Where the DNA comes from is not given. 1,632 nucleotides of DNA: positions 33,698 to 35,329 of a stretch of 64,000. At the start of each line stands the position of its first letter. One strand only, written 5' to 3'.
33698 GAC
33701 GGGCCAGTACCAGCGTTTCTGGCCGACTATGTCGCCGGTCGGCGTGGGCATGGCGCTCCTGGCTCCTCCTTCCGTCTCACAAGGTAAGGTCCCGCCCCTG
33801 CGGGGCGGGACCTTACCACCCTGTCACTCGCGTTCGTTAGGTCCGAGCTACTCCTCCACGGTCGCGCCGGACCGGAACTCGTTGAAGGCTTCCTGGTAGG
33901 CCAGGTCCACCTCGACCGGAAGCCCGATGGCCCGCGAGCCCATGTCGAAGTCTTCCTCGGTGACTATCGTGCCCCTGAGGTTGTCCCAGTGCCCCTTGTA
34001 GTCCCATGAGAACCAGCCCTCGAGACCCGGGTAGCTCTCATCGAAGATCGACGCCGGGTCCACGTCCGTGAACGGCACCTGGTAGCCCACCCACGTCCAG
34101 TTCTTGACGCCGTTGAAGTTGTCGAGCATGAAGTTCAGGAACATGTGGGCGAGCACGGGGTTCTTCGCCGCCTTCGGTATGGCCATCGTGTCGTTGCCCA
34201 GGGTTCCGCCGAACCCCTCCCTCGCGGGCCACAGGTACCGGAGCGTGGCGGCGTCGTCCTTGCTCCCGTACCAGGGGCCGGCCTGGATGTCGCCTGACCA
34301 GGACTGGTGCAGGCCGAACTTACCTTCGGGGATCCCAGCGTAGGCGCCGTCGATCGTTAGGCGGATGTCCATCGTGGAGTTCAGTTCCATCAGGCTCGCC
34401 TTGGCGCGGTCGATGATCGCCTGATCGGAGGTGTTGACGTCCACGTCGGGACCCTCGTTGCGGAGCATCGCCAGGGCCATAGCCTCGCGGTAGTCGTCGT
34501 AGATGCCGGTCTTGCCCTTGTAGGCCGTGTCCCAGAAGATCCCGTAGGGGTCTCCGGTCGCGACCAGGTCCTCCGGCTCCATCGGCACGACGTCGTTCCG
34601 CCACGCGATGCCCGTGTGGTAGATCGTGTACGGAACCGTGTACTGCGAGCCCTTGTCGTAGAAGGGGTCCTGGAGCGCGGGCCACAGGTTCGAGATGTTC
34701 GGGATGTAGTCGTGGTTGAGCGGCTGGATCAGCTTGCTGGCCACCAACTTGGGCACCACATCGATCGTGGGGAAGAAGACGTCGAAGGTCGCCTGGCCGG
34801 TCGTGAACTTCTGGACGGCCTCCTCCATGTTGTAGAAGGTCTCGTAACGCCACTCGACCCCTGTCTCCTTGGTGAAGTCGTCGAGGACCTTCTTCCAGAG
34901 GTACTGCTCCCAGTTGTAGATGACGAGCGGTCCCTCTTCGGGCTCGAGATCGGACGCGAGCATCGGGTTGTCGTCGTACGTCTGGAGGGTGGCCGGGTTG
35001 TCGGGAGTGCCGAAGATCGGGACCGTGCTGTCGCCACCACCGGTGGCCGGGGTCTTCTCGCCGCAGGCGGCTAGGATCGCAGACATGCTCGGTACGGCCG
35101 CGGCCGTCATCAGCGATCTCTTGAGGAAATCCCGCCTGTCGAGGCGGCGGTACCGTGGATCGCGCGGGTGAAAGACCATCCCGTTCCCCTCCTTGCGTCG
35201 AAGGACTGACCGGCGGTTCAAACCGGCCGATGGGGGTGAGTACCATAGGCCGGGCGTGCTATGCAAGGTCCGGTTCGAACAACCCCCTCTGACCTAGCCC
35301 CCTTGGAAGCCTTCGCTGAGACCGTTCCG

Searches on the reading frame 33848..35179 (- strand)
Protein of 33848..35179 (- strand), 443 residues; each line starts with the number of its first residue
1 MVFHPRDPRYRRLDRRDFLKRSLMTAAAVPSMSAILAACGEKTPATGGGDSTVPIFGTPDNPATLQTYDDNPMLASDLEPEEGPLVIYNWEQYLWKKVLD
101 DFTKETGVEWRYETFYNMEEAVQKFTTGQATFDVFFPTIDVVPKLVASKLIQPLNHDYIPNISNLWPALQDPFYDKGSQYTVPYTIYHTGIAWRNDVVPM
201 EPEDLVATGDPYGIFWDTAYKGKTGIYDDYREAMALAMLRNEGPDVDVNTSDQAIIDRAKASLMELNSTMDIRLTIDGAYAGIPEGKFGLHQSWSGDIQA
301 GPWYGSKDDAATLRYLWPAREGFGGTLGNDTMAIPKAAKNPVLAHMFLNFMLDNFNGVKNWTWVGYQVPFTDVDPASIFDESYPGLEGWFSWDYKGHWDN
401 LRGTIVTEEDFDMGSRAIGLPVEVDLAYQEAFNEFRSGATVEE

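Call 7: search_protein_families(library=pfam, proteins=[window:33848-35179:-])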
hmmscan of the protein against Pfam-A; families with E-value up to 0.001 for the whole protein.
window:33848-35179:- (443 aa): 2 families
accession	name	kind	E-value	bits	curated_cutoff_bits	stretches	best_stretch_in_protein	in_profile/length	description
PF13416.11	SBP_bac_8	-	2.6e-24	87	27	1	98-373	2-265/279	Bacterial extracellular solute-binding protein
PF01547.30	SBP_bac_1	-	3.4e-13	50.7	26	1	94-353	9-302/307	Bacterial extracellular solute-binding protein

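Call 20: find_related_loci(query=window:33848-35179:-, collection=metagenome_contigs, flank=4000)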
Query window:33848-35179:- (443 aa) in metagenome_contigs; peptide patterns used: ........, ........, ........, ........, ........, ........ (x = any residue, [..] = any of these).
26 stretches matched a pattern; 19 encode a relative of the query (tblastn E <= 1e-3); 19 distinct loci.
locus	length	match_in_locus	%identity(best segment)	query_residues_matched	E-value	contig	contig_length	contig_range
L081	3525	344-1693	74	1-443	0e+0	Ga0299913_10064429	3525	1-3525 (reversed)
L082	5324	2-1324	74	10-443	0e+0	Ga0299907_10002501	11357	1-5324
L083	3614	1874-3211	64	1-438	0e+0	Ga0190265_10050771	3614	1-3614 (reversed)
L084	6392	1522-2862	64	1-439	0e+0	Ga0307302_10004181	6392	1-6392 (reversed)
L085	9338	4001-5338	65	1-438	0e+0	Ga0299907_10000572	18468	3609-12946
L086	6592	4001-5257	50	2-438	6e-135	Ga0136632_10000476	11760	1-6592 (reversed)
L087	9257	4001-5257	50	2-438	7e-135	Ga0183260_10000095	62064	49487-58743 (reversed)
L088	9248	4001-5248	49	2-437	6e-131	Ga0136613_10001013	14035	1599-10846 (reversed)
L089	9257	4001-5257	47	4-442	2e-122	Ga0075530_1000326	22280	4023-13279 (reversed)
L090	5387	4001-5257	46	4-442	2e-121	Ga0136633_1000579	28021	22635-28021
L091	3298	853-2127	43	6-433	2e-115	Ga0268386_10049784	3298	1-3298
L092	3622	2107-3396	46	4-439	6e-111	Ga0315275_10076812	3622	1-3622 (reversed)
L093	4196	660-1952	46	4-439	3e-109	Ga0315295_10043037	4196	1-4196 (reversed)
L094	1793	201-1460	44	1-439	3e-113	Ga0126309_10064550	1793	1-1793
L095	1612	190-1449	40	1-438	2e-105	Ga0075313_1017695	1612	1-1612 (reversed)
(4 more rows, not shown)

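Call 30: search_protein_families(library=ncbifam, proteins=[window:33848-35179:-], max_evalue=0.00001)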
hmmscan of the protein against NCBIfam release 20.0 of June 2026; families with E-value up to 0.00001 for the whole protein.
window:33848-35179:- (443 aa): 4 families
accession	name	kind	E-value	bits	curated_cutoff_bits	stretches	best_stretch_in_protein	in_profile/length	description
NF007048.0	PRK09501.1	equivalog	2.3e-24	86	582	1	84-369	28-296/348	spermidine/putrescine ABC transporter substrate-binding protein PotD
NF007962.0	PRK10682.1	equivalog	2.4e-17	63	636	1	77-353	24-301/370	spermidine/putrescine ABC transporter substrate-binding protein PotF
NF043073.1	MMSYN1_0195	equivalog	9.7e-09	33.9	1250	0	85-160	600-673/1021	spermidine/putrescine ABC transporter permease/substrate-binding protein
NF041888.1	ABC_SBP_YdcS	equivalog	8.1e-07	28.2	725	1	90-262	39-219/379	putative ABC transporter substrate-binding protein YdcS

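Call 36: search_solved_structures(query=window:33848-35179:-, max_evalue=0.001)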
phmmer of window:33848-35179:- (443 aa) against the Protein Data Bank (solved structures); distinct sequences matched with E-value up to 0.001: 25.
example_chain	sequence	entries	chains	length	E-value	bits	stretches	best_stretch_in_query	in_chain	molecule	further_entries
4eqb_A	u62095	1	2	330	1.5e-28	103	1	84-370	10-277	Spermidine/putrescine ABC superfamily ATP binding cassette transporter, binding protein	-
7xjm_A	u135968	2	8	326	9.9e-28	100.3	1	84-371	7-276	Putrescine-binding periplasmic protein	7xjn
4gl0_A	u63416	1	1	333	1.9e-27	99.3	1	83-371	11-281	Lmo0810 protein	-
8y5h_E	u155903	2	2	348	3.2e-22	82.2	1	82-369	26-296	Spermidine/putrescine-binding periplasmic protein | Putrescine-binding periplasmic protein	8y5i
1pot_A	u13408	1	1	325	6.3e-22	81.2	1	83-369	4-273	SPERMIDINE/PUTRESCINE-BINDING PROTEIN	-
1poy_1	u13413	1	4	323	7.1e-22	81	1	85-369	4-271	SPERMIDINE/PUTRESCINE-BINDING PROTEIN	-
3ttl_A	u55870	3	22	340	5.4e-18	68.2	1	84-370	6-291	Polyamine transport protein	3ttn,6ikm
2v84_A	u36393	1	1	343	1.9e-14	56.5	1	78-354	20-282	SPERMIDINE/PUTRESCINE ABC TRANSPORTER, PERIPLASMIC BINDING PROTEIN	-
3ttk_A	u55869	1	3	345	2.5e-14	56.1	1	84-352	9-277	Polyamine transport protein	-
3ttm_A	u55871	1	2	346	2.5e-14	56.1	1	84-352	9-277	Polyamine transport protein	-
7oyx_A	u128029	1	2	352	1.9e-13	53.2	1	81-352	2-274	Putrescine-binding periplasmic protein PotF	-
7oyy_A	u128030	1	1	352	2.5e-13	52.8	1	81-352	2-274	Putrescine-binding periplasmic protein PotF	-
7oyw_A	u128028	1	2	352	2.6e-13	52.8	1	81-352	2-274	Putrescine-binding periplasmic protein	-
8asz_A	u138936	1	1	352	3.3e-13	52.4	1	81-352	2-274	Putrescine-binding periplasmic protein PotF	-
7oyv_A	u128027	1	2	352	3.7e-13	52.3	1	81-352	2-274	Putrescine-binding periplasmic protein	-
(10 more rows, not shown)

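Call 38: find_homologous_proteins(query=window:33848-35179:-, max_evalue=1e-60)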
Query window:33848-35179:- (443 aa): 2604 proteins with E <= 1e-60 among 8000 candidates; the best 120 are listed.
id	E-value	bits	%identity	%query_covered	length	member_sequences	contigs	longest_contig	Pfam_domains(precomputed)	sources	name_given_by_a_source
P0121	3.0e-277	938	89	100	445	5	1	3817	PF13416.12,PF01547.31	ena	-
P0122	1.6e-232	790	75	100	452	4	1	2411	PF01547.31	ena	-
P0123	4.4e-232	789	74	100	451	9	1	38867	PF13416.12,PF01547.31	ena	-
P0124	7.6e-224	762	72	99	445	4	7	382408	PF13416.12,PF01547.31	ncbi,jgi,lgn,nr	ncbi:MAG: ABC transporter substrate-binding protein [Actinomycetota bacterium]|jgi:spermidine/putres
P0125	1.5e-223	761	72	99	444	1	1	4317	PF01547.31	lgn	-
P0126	1.8e-221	754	72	99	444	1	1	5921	PF01547.31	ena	-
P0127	8.4e-221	752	72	99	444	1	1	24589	PF01547.31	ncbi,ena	-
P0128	7.0e-218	742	71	99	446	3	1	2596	PF01547.31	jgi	jgi:spermidine/putrescine transport system substrate-binding protein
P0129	9.0e-214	729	68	100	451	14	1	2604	PF13416.12,PF01547.31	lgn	-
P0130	5.5e-213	726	69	96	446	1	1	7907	PF13416.12,PF01547.31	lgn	-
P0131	7.3e-213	726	80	86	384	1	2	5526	PF13416.12,PF01547.31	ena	-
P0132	1.6e-210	718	67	99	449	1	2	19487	PF13416.12,PF01547.31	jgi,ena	jgi:spermidine/putrescine transport system substrate-binding protein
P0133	4.5e-209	713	68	99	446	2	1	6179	PF13416.12,PF01547.31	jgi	jgi:spermidine/putrescine transport system substrate-binding protein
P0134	1.5e-207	708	66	99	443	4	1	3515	PF13416.12,PF01547.31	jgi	jgi:spermidine/putrescine transport system substrate-binding protein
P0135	3.6e-207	707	67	99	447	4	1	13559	PF01547.31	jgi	jgi:spermidine/putrescine transport system substrate-binding protein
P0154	8.0e-203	693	67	99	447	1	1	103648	PF01547.31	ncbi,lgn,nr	ncbi:MAG TPA: spermidine/putrescine ABC transporter substrate-binding protein [Actinomycetota bacter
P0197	6.2e-177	607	59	100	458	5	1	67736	PF13416.12,PF01547.31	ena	-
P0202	1.2e-165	570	56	99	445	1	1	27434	PF13416.12,PF01547.31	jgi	jgi:spermidine/putrescine transport system substrate-binding protein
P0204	1.0e-146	508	52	95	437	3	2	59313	PF13416.12,PF01547.31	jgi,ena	jgi:spermidine/putrescine transport system substrate-binding protein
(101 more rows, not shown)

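Call 39: find_encoding_contigs(protein=P0124, flank=8000, max_places=2)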
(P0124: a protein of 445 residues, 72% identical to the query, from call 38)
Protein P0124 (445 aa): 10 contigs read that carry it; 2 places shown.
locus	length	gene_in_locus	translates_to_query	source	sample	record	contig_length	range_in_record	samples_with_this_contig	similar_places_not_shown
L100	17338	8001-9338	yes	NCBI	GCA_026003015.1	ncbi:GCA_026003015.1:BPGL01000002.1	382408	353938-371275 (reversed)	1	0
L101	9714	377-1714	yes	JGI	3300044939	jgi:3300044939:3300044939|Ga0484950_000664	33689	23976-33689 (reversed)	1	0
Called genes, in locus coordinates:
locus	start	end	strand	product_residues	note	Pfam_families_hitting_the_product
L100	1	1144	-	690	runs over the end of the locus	PF00528:BPD_transp_1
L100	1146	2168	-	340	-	PF00005:ABC_tran, PF13304:AAA_21 (faint)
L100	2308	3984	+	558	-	PF00732:GMC_oxred_N, PF01266:DAO (faint), PF05199:GMC_oxred_C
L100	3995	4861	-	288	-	PF00892:EamA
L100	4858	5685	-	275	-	PF13549:ATP-grasp_5, PF08442:ATP-grasp_2, PF01071:GARS_A (weak)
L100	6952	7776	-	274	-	PF00378:ECH_1, PF16113:ECH_2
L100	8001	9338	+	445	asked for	PF01547:SBP_bac_1, PF13416:SBP_bac_8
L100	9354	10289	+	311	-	PF00528:BPD_transp_1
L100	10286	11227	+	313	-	PF00528:BPD_transp_1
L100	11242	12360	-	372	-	PF00005:ABC_tran, PF08402:TOBE_2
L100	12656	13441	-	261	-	-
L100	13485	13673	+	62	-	-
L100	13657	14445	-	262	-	PF00171:Aldedh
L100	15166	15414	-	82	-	-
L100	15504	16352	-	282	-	PF00106:adh_short, PF08659:KR, PF13561:adh_short_C2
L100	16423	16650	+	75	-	-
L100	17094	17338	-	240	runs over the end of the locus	PF00296:Bac_luciferase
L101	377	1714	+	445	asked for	PF01547:SBP_bac_1, PF13416:SBP_bac_8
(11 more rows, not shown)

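Call 40: find_encoding_contigs(protein=P0121, flank=4000, max_places=1)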
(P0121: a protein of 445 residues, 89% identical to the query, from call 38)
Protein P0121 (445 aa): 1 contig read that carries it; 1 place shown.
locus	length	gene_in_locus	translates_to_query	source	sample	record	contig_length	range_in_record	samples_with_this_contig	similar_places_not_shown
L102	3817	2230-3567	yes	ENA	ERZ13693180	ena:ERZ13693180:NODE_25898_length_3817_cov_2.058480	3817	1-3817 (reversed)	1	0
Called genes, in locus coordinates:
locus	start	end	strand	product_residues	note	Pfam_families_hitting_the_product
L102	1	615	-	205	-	?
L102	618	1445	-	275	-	PF00378:ECH_1, PF16113:ECH_2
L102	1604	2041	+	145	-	PF13828:DUF4190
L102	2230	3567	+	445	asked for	PF01547:SBP_bac_1, PF13416:SBP_bac_8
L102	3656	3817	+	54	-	?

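Call 41: find_encoding_contigs(protein=P0154, flank=8000, max_places=1)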
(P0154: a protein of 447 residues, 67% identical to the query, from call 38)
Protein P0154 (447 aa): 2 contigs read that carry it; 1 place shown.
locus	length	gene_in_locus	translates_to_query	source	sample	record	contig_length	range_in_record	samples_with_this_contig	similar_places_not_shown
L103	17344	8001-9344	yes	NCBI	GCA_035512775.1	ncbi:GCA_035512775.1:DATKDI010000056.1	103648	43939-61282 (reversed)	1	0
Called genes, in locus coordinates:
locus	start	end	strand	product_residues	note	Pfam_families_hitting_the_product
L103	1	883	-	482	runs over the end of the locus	PF00171:Aldedh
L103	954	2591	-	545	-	PF13520:AA_permease_2, PF00324:AA_permease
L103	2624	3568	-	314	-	PF00149:Metallophos (faint), PF12850:Metallophos_2 (faint), PF14582:Metallophos_3 (weak)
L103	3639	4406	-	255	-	-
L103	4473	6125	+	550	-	PF00732:GMC_oxred_N, PF05199:GMC_oxred_C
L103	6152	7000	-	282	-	PF00892:EamA, PF06800:Sugar_transport (weak), PF00892:EamA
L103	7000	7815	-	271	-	PF00378:ECH_1, PF16113:ECH_2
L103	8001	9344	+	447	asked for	PF01547:SBP_bac_1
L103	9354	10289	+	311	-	PF00528:BPD_transp_1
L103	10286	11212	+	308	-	PF00528:BPD_transp_1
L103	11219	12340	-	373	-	PF00005:ABC_tran, PF13304:AAA_21 (faint), PF08402:TOBE_2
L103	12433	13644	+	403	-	PF07690:MFS_1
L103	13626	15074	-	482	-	PF00171:Aldedh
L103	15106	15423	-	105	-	-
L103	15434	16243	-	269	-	PF00106:adh_short, PF08659:KR, PF13561:adh_short_C2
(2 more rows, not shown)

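Call 43: find_encoding_contigs(protein=P0197, flank=8000, max_places=1)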
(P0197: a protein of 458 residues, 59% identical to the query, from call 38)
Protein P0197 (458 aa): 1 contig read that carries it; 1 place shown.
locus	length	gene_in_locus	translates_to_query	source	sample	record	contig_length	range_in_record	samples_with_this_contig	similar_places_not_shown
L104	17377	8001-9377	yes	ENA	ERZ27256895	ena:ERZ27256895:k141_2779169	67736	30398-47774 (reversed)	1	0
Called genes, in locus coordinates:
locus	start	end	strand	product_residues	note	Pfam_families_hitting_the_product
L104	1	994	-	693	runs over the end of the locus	PF00528:BPD_transp_1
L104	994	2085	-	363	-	PF00005:ABC_tran, PF13304:AAA_21 (faint)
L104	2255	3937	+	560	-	PF00732:GMC_oxred_N, PF05199:GMC_oxred_C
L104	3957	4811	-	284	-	PF00892:EamA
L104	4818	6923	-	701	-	PF02629:CoA_binding (weak), PF13380:CoA_binding_2, PF13607:Succ_CoA_lig, PF13549:ATP-grasp_5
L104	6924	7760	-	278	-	PF00378:ECH_1, PF16113:ECH_2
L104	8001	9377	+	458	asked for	PF01547:SBP_bac_1, PF13416:SBP_bac_8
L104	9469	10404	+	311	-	PF00528:BPD_transp_1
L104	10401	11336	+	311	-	PF00528:BPD_transp_1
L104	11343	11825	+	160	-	-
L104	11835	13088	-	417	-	PF01547:SBP_bac_1, PF13416:SBP_bac_8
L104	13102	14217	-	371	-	PF00005:ABC_tran, PF08402:TOBE_2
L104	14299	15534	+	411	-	PF07690:MFS_1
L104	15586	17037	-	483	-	PF00171:Aldedh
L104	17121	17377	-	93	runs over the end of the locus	-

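Call 44: find_encoding_contigs(protein=P0204, flank=8000, max_places=1)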
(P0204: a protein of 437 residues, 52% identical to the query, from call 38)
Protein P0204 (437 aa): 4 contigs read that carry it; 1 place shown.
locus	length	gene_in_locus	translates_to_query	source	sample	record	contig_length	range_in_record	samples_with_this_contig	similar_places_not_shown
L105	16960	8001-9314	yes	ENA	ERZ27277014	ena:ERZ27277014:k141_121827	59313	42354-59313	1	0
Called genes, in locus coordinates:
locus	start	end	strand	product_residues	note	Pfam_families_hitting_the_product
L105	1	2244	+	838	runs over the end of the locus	PF01266:DAO, PF16350:FAO_M, PF01571:GCV_T, PF08669:GCV_T_C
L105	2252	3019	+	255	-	PF01012:ETF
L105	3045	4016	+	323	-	PF01012:ETF, PF00766:ETF_alpha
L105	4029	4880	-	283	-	PF00892:EamA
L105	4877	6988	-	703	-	PF02629:CoA_binding, PF13380:CoA_binding_2, PF13607:Succ_CoA_lig, PF13549:ATP-grasp_5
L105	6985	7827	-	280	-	PF00378:ECH_1, PF16113:ECH_2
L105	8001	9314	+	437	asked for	PF01547:SBP_bac_1 (weak), PF13416:SBP_bac_8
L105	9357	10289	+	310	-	PF00528:BPD_transp_1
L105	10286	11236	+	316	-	PF00528:BPD_transp_1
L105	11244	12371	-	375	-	PF00005:ABC_tran, PF13304:AAA_21 (faint), PF08402:TOBE_2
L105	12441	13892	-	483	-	PF00171:Aldedh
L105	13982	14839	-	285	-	PF00106:adh_short, PF08659:KR, PF13561:adh_short_C2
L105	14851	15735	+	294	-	PF00561:Abhydrolase_1, PF12146:Hydrolase_4, PF12697:Abhydrolase_6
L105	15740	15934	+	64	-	-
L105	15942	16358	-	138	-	PF11255:DUF3054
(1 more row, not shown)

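Call 45: find_encoding_contigs(protein=P0202, flank=8000, max_places=1)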
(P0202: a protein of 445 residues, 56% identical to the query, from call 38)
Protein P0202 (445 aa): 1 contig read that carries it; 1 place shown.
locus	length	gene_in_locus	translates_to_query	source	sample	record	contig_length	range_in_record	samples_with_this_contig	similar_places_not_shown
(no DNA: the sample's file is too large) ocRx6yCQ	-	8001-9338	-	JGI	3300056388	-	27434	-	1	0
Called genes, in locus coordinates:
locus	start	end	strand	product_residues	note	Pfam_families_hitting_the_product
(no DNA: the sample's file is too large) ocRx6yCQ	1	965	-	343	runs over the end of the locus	PF00005:ABC_tran, PF13304:AAA_21 (faint)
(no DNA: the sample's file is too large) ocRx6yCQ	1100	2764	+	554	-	PF00732:GMC_oxred_N, PF05199:GMC_oxred_C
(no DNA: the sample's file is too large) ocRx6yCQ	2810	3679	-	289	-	PF00892:EamA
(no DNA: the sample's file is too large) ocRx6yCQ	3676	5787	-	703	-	PF02629:CoA_binding, PF13380:CoA_binding_2, PF13607:Succ_CoA_lig, PF13549:ATP-grasp_5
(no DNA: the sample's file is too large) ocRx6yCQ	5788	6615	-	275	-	PF00378:ECH_1, PF16113:ECH_2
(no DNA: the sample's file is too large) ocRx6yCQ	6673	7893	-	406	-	PF00890:FAD_binding_2 (weak), PF01266:DAO, PF01946:Thi4 (weak), PF07992:Pyr_redox_2 (weak), PF13450:NAD_binding_8, PF01593:Amino_oxidase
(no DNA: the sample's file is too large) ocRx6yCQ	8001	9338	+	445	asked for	PF01547:SBP_bac_1, PF13416:SBP_bac_8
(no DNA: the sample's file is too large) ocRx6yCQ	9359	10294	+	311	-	PF00528:BPD_transp_1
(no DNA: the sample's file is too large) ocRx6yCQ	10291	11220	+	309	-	PF00528:BPD_transp_1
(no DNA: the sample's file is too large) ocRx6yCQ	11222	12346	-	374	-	PF00005:ABC_tran, PF13304:AAA_21 (faint), PF08402:TOBE_2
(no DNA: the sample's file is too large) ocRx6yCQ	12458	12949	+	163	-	-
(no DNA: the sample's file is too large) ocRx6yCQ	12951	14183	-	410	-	PF01547:SBP_bac_1 (weak), PF13343:SBP_bac_6, PF13416:SBP_bac_8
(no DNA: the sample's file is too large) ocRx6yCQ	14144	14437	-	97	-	-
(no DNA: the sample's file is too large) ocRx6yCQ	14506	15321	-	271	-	PF00106:adh_short, PF08659:KR, PF13561:adh_short_C2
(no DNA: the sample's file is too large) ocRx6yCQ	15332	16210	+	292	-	PF00561:Abhydrolase_1, PF12146:Hydrolase_4, PF12697:Abhydrolase_6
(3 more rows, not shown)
